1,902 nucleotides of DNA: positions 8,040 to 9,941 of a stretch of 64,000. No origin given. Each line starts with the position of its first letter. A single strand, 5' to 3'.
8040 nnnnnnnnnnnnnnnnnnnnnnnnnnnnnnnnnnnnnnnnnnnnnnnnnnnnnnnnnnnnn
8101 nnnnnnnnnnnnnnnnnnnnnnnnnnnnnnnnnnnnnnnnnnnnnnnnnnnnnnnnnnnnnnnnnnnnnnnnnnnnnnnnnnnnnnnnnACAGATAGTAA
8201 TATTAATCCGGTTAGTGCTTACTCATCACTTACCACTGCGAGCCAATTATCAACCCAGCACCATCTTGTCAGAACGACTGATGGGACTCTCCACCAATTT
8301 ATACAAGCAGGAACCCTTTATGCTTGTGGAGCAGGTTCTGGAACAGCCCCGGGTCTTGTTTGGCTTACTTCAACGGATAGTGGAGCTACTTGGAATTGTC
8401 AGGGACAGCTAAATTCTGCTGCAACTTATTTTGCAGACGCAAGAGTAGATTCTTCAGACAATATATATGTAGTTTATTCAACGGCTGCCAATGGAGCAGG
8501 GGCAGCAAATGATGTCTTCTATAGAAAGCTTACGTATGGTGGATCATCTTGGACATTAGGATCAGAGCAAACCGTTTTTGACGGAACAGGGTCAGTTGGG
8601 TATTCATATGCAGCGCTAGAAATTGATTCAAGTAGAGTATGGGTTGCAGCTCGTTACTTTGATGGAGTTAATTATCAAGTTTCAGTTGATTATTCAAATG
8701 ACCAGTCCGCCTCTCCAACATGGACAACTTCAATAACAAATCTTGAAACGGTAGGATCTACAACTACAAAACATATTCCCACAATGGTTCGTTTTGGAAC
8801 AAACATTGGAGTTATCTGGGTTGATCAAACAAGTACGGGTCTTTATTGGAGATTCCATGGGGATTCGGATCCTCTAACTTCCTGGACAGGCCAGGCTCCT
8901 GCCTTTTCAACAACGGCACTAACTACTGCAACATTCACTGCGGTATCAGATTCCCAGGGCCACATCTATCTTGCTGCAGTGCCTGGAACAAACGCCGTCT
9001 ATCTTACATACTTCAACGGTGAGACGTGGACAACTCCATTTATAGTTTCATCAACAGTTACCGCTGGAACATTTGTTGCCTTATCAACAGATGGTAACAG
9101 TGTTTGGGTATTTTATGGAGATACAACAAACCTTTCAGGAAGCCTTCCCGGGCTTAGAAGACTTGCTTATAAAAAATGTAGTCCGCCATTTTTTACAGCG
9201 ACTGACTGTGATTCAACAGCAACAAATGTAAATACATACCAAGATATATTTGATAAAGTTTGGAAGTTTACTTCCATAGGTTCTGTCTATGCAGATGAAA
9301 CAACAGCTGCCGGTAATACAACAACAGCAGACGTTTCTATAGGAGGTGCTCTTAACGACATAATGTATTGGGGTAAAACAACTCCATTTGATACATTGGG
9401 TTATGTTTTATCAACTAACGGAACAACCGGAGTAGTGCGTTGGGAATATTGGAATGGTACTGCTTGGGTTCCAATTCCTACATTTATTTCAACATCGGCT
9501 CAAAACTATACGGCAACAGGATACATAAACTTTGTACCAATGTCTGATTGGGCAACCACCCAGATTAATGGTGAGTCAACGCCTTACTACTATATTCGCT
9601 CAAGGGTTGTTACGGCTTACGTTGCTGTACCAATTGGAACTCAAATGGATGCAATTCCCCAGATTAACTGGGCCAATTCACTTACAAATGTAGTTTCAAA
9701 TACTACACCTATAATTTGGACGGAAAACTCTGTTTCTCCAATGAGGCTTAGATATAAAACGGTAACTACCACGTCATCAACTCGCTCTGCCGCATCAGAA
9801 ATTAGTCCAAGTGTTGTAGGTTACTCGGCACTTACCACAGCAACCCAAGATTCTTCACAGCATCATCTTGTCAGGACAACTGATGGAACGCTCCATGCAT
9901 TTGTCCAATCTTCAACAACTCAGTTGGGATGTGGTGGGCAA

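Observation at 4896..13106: ~2,737-aa protein fusing a membrane-anchored M23 peptidase to four tandem sialidase-like BNR propeller repeats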

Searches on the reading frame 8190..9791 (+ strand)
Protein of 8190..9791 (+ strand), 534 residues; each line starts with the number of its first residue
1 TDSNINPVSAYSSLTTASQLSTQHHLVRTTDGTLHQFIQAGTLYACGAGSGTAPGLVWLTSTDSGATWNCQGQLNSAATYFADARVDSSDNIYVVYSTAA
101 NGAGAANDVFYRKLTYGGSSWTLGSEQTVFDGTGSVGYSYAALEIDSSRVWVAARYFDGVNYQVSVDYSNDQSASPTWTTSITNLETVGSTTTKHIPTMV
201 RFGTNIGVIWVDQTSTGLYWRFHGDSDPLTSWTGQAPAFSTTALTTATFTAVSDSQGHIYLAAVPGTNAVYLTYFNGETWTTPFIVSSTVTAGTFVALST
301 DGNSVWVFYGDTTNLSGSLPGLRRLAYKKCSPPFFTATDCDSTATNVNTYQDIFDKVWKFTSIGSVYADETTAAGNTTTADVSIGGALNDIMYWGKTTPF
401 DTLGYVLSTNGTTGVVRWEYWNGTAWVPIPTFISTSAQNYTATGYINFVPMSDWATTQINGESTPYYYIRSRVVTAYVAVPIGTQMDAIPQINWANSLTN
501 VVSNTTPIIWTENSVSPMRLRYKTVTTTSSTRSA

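Call 9: search_protein_families(library=pfam, proteins=[window:8190-9791:+], max_evalue=10)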
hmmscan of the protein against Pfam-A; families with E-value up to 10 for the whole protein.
window:8190-9791:+ (534 aa): 1 family
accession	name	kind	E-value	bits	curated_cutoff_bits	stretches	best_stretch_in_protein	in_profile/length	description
PF10708.14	DUF2510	-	0.0017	18.4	24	1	411-428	9-24/35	Protein of unknown function (DUF2510)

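Call 11: find_homologous_proteins(query=window:8190-9791:+, max_evalue=0.001)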
Query window:8190-9791:+ (534 aa): 7 proteins with E <= 0.001 among 8000 candidates.
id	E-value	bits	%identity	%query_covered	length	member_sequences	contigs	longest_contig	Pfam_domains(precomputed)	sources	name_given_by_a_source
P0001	3.1e-189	648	47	98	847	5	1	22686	-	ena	-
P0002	6.9e-140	485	49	97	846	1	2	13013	-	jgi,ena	-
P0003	1.3e-120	422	47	90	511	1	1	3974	-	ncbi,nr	ncbi:MAG: hypothetical protein Q8O55_09965, partial [Dehalococcoidales bacterium]|nr:hypothetical pr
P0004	6.8e-104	366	51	75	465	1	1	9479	-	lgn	-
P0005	2.1e-73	266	40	76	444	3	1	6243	-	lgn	-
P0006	2.0e-68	249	53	31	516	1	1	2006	-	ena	-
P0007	1.1e-4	39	35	23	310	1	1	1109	-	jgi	-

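Call 12: search_solved_structures(query=A1, max_evalue=10, show_alignments=2)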
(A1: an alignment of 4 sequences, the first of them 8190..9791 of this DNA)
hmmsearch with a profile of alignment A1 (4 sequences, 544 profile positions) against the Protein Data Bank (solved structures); distinct sequences matched with E-value up to 10: 0.

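Call 24: find_related_loci(query=A2, collection=genome_contigs, flank=10000)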
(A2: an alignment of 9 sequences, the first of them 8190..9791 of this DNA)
Query A2 (534 aa) in genome_contigs; peptide patterns used: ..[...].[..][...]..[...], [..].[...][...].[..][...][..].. (x = any residue, [..] = any of these).
99 stretches matched a pattern; 22 encode a relative of the query (tblastn E <= 1e-3); 20 distinct loci.
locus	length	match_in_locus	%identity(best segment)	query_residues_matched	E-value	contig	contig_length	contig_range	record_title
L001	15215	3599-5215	51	4-531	4e-156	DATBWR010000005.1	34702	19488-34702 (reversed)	MAG TPA_asm: Candidatus Nanoarchaeia archaeon isolate SMAG_U7546 k141_589357, whole genome shotgun sequence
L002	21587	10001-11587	50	6-531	3e-154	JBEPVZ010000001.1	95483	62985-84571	MAG: Candidatus Daviesbacteria bacterium isolate 22E.vamb.044 NODE_179_length_95483_cov_7.028377, whole genome shotgun s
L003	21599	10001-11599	48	3-530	6e-152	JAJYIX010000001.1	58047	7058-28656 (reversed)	MAG: bacterium isolate DBS2-1.bin136 NODE_873_length_58047_cov_1.421495, whole genome shotgun sequence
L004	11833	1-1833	47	7-529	7e-142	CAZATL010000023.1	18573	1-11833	MAG TPA_asm: uncultured Gammaproteobacteria bacterium isolate SRP286056_co3_61 genome assembly, contig: NODE_2883_length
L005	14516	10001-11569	47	10-530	8e-142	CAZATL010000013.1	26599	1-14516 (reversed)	MAG TPA_asm: uncultured Gammaproteobacteria bacterium isolate SRP286056_co3_61 genome assembly, contig: NODE_1522_length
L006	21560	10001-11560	47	6-522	1e-140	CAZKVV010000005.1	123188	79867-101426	MAG TPA_asm: uncultured Pseudomonadales bacterium isolate SRP286056_co2_531 genome assembly, contig: NODE_121_length_123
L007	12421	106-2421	48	3-534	9e-136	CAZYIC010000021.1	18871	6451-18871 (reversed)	MAG TPA_asm: uncultured Gammaproteobacteria bacterium isolate binchicken_co38_456 genome assembly, contig: NODE_6150_len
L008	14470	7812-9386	44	12-533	3e-124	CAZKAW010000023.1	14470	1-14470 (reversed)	MAG TPA_asm: uncultured Gammaproteobacteria bacterium isolate binchicken_co38_470 genome assembly, contig: NODE_8820_len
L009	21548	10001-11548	43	11-526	2e-122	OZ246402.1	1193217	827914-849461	MAG: uncultured Candidatus Saccharibacteria bacterium isolate SRP286056_co1_47 genome assembly, chromosome: 1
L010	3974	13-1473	47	55-533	1e-124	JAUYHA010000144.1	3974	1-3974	MAG: Dehalococcoidales bacterium isolate C24_maxbin.057 C24_k141_93012, whole genome shotgun sequence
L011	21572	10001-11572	42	10-527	1e-118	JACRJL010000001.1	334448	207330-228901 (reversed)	MAG: Candidatus Roizmanbacteria bacterium isolate NC_groundwater_1828_Pr3_B-0.1um_37_28 SR-2_scaffold_141_237250, whole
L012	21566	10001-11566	41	12-531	1e-108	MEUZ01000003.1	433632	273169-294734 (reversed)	MAG: candidate division WWE3 bacterium RIFCSPHIGHO2_01_FULL_40_23 rifcsphigho2_01_scaffold_40, whole genome shotgun sequ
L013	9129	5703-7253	41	24-525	1e-100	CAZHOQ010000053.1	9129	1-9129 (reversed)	MAG TPA_asm: uncultured Gammaproteobacteria bacterium isolate SRP093185_co1_203 genome assembly, contig: NODE_5662_lengt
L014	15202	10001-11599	40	17-531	2e-99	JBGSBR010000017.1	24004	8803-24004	MAG: Weeksellaceae bacterium isolate NCIPD_CMAR_MAG_22 NODE_17_length_24004_cov_8.352990, whole genome shotgun sequence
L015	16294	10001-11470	40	21-517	1e-98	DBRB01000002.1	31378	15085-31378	MAG TPA_asm: candidate division WWE3 bacterium UBA1379 UBA1379_contig_16319, whole genome shotgun sequence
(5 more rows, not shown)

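Call 25: predict_structure(alignment_id=A2)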
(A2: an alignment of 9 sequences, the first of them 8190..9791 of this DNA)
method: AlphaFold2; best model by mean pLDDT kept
length: 534 residues; sequences in the alignment: 9
mean_pLDDT: 69.8   pTM: 0.64
mean pLDDT of the five models: 69.8, 66.3, 65.5, 65.1, 59.1
residues with pLDDT >= 90: 82; 70-90: 240; 50-70: 89; < 50: 123
segments of 3 or more residues with pLDDT < 50: 1-23, 48-50, 315-322, 348-352, 377-379, 404-412, 432-451, 484-534
pLDDT, mean of each block of 10 residues (from residue 1): 30 39 64 74 52 70 65 80 86 89 87 91 92 90 91 93 95 95 89 85 90 81 90 87 65 81 77 87 82 67 73 46 65 76 61 72 84 58 71 75 47 67 77 38 44 73 82 73 48 34 37 31 26 24
secondary structure, 60 per line:
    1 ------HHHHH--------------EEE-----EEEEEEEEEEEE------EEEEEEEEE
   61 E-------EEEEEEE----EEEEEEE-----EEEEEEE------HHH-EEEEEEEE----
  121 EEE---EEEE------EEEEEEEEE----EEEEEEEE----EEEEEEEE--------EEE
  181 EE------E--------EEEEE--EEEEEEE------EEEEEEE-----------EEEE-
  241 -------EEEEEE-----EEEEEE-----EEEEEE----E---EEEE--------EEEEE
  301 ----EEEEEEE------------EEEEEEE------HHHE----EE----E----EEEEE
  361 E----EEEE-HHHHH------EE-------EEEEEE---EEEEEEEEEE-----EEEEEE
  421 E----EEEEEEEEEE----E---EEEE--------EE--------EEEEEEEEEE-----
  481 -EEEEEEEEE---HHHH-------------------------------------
elements in order: H7-11 E26-28 E34-45 E52-61 E69-75 E80-86 E92-98 E109-116 E121-123 E127-130 E137-145 E150-157 E162-169 E178-182 E198-202 E205-211 E218-224 E236-239 E248-253 E259-264 E270-275 E284-287 E296-300 E305-311 E324-330 E356-361 E366-369 H371-375 E391-396 E400-409 E415-421 E426-435 E444-447 E466-475 E482-490 H494-497

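Call 28: fold_search(model_id=the predicted structure, library=pdb)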
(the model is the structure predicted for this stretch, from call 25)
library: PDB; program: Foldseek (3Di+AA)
matches with E <= 10: 1030; with E <= 0.001: 247
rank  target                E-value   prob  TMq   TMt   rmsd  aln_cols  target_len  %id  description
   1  9efk_M                6.1e-11  1.00  0.25  0.18  19.1       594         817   11  Cryo-EM structure of the portal-tail complex of LME-1 phage (released 2025-04-16)
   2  2bzd_C                1.9e-10  1.00  0.36  0.33  20.5       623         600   13  Galactose recognition by the carbohydrate-binding module of a bacterial sialidase. (released 2005-08-19)
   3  2w38                  1.2e-09  1.00  0.40  0.48  19.2       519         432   12  Crystal structure of the pseudaminidase from Pseudomonas aeruginosa (released 2008-12-23)
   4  3h6j                  5.0e-09  1.00  0.39  0.47  20.3       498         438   12  Crystal structure of a putative neuraminidase from Pseudomonas aeruginosa (released 2009-05-12)
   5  6r3r                  3.2e-08  1.00  0.29  0.31  15.5       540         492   11  First crystal structure of endo-levanase BT1760 from Bacteroides thetaiotaomicron (released 2019-06-19)
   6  6r3u_A                3.4e-08  1.00  0.28  0.29  16.5       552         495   10  Endo-levanase BT1760 mutant E221A from Bacteroides thetaiotaomicron complexed with levantetraose (released 2019-06-19)
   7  6rg2_B                3.7e-08  1.00  0.41  0.61  12.6       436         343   16  Photorhabdus laumondii lectin PLL2 in complex with 3-O-methyl-D-glucose (released 2020-07-01)
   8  8ic1_A                3.9e-08  1.00  0.30  0.32  14.3       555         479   12  endo-alpha-D-arabinanase EndoMA1 D51N mutant from Microbacterium arabinogalactanolyticum in complex with arabinooligos (released 2023-08-16)
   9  7znr_A                4.7e-08  1.00  0.29  0.31  16.5       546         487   10  Inactive D62N mutant of BT1760 Endo-acting levanase from Bacteroides thetaiotaomicron VPI-5482 (released 2023-06-21)
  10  6rgr                  5.7e-08  1.00  0.42  0.62  10.8       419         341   13  Photorhabdus asymbiotica lectin PHL in complex with L-rhamnose (released 2020-07-01)
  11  6rg2_A                8.9e-08  1.00  0.41  0.61  13.0       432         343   15  Photorhabdus laumondii lectin PLL2 in complex with 3-O-methyl-D-glucose (released 2020-07-01)
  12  5mvh                  1.2e-07  1.00  0.43  0.55   5.9       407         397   10  Glycoside Hydrolase BACCELL_00856 (released 2017-04-26)
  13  8q83_D                1.4e-07  1.00  0.37  0.54   8.6       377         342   15  Photorhabdus laumondii lectin PLL5 in complex with alpha-methyl-fucoside (released 2025-03-05)
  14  8bet_A                1.4e-07  1.00  0.30  0.30  18.7       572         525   10  Structure of D188A-fructofuranosidase from Rhodotorula dairenesis in complex with sucrose (released 2022-12-28)
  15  8q81                  1.6e-07  1.00  0.39  0.57   4.9       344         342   16  Photorhabdus laumondii lectin PLL3 in complex with alpha-methyl-fucoside (released 2025-03-05)
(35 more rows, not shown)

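Call 29: search_protein_representatives(alignment_id=A2)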
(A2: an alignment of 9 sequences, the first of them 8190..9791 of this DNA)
Query: 9 sequences, 547 profile positions. Proteins with E-value up to 0.001 (for the whole library): 3130; up to 1e-10: 1219; up to 1e-30: 125. The best 150 are listed.
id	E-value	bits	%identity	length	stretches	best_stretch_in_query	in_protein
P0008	0.0e+00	3299.2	-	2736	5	2-538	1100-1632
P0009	0.0e+00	2679.5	-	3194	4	9-537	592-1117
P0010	0.0e+00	1790.1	-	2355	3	6-534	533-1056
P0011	0.0e+00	1583.0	-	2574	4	5-532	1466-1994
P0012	0.0e+00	1443.6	-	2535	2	2-536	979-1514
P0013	0.0e+00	1385.5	-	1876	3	5-521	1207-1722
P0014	0.0e+00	1325.6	-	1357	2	4-537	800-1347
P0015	0.0e+00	1263.9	-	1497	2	3-537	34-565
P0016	0.0e+00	1174.1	-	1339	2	3-522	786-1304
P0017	0.0e+00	1149.7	-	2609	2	4-537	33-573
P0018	0.0e+00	1042.8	-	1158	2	4-536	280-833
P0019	0.0e+00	1010.4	-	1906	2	9-536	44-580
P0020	1.8e-287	970.7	-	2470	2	3-537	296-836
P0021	5.6e-277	936.0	-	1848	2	3-495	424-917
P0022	1.7e-270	914.6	-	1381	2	5-537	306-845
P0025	3.6e-207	705.6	-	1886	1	4-538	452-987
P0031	1.5e-184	631.0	-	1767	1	3-533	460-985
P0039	2.3e-142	491.7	-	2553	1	3-516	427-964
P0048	3.1e-113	395.5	-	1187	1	10-521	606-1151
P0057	9.2e-76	271.9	-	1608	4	368-489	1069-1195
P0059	3.0e-72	260.3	-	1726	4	359-490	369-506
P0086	6.3e-43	163.5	-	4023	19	372-459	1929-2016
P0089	2.4e-42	161.5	-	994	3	363-489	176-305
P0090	2.8e-42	161.3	-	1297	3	365-485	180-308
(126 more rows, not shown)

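Call 34: search_protein_families(library=pfam, proteins=[P0012, P0025, P0031, P0039, P0048], max_evalue=0.01)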
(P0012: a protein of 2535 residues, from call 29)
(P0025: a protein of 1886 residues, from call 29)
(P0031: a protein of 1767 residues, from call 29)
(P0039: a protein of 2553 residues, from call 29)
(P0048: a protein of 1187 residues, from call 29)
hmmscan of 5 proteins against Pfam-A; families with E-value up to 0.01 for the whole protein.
P0012 (2535 aa): 4 families
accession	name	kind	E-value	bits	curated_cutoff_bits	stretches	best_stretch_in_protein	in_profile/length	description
PF01551.29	Peptidase_M23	-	3.2e-23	82.2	28.7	1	106-212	2-96/96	Peptidase family M23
PF25788.1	Ig_Rha78A_N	-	2.3e-06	28.3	27.4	0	1530-1621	13-91/105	Rha78A-like, N-terminal immunoglobulin domain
PF19077.6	Big_13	-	2.6e-06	28.3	27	2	1755-1843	20-102/102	Bacterial Ig-like domain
PF15418.12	DUF4625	-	6.7e-05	23.6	27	0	1977-2087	10-124/131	Domain of unknown function (DUF4625)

P0025 (1886 aa): 3 families
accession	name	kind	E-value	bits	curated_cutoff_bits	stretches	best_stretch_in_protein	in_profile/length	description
PF01551.29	Peptidase_M23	-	1.8e-17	63.7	28.7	2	74-130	3-61/96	Peptidase family M23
PF19077.6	Big_13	-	2.6e-07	31.5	27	1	1218-1309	19-101/102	Bacterial Ig-like domain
PF25788.1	Ig_Rha78A_N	-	0.00043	20.9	27.4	1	1000-1096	15-97/105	Rha78A-like, N-terminal immunoglobulin domain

P0031 (1767 aa): 5 families
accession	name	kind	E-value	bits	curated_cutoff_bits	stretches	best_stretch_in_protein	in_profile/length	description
PF01551.29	Peptidase_M23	-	3.8e-23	81.9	28.7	1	131-215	3-89/96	Peptidase family M23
PF19077.6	Big_13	-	3.7e-07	31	27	2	1370-1441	23-100/102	Bacterial Ig-like domain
PF07495.19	Y_Y_Y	-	0.00019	21.7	26.6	0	1405-1441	26-64/65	Y_Y_Y domain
PF13750.12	Big_3_3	-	0.00035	20.7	27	1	1294-1446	8-151/157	Bacterial Ig-like domain (group 3)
PF20164.4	GspA_SrpA_N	-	0.0031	18.3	27.4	0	1240-1329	28-115/117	GspA/SrpA SigLec-like domain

P0039 (2553 aa): 3 families
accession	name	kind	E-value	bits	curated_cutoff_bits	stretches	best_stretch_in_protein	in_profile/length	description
PF01551.29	Peptidase_M23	-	3.4e-24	85.3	28.7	1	77-167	2-90/96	Peptidase family M23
PF19077.6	Big_13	-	6.1e-15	56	27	2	1482-1530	55-102/102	Bacterial Ig-like domain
PF16656.11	Pur_ac_phosph_N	-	5.2e-07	30.6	30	1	2471-2550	6-93/93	Purple acid Phosphatase, N-terminal domain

P0048 (1187 aa): 2 families
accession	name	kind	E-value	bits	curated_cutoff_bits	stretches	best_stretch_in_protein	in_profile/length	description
PF01551.29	Peptidase_M23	-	1.5e-25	89.7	28.7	1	420-512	2-95/96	Peptidase family M23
PF01835.25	MG2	-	0.0067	17.2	32.8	0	201-238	5-42/96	MG2 domain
